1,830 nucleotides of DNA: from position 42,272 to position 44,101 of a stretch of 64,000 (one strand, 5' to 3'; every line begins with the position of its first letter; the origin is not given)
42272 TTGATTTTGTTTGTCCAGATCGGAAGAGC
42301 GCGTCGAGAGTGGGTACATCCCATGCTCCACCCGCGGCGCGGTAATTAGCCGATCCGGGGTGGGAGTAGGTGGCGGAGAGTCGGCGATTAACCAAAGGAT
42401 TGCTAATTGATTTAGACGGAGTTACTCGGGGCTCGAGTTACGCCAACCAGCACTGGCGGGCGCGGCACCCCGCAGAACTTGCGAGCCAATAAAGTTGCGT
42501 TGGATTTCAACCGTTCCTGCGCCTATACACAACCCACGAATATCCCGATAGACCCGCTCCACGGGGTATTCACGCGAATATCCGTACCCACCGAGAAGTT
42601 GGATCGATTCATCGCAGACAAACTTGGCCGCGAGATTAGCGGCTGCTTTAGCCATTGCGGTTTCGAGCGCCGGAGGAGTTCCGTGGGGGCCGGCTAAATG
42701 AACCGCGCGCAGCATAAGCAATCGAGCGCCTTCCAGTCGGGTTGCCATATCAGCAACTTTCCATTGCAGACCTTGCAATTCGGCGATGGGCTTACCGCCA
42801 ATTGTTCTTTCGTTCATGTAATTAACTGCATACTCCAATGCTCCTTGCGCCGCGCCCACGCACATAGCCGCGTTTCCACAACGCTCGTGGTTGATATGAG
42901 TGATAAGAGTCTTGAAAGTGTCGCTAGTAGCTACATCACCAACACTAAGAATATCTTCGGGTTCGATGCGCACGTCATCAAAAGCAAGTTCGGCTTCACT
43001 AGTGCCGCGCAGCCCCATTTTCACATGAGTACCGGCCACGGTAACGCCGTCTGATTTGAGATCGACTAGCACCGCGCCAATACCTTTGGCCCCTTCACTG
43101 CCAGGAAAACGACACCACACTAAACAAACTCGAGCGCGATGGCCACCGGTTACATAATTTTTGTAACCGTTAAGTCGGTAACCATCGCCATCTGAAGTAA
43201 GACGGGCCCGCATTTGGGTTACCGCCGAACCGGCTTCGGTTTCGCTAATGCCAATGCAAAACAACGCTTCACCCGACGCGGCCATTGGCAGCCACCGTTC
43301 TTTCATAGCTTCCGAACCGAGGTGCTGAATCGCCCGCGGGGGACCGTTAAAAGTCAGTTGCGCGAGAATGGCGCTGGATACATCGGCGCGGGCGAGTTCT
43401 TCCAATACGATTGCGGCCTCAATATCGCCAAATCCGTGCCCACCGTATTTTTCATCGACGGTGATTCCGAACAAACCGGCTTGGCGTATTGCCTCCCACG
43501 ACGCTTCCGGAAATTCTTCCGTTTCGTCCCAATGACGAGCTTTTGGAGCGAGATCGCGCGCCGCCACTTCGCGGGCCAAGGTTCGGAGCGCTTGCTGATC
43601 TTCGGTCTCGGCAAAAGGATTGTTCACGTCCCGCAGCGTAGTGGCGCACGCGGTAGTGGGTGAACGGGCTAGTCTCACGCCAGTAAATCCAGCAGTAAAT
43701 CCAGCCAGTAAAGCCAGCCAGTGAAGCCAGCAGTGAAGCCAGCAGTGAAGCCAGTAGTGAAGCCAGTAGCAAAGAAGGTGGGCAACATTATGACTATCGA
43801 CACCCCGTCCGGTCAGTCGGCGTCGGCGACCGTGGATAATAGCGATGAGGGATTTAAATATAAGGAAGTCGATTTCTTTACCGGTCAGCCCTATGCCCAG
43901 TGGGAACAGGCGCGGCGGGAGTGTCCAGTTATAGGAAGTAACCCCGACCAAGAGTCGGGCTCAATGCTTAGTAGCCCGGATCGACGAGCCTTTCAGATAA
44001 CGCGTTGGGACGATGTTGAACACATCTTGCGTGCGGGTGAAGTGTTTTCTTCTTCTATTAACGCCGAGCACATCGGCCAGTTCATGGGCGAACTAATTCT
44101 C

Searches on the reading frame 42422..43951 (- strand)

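Call 47: search_protein_families(library=pfam, proteins=[window:42422-43951:-], max_evalue=0.00001)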
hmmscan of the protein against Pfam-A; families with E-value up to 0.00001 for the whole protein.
window:42422-43951:- (509 aa): 4 families
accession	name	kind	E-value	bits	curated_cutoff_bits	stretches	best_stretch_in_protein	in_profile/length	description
PF00441.29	Acyl-CoA_dh_1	-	2.8e-41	141.6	22.4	1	347-492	5-149/150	Acyl-CoA dehydrogenase, C-terminal domain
PF02771.21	Acyl-CoA_dh_N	-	9.6e-31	106.9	22.9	1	116-228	1-113/113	Acyl-CoA dehydrogenase, N-terminal domain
PF08028.16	Acyl-CoA_dh_2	-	5.5e-20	72.5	22.7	1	360-474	3-126/134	Acyl-CoA dehydrogenase, C-terminal domain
PF02770.24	Acyl-CoA_dh_M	-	1e-18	67.7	33.3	1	232-327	1-97/97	Acyl-CoA dehydrogenase, middle domain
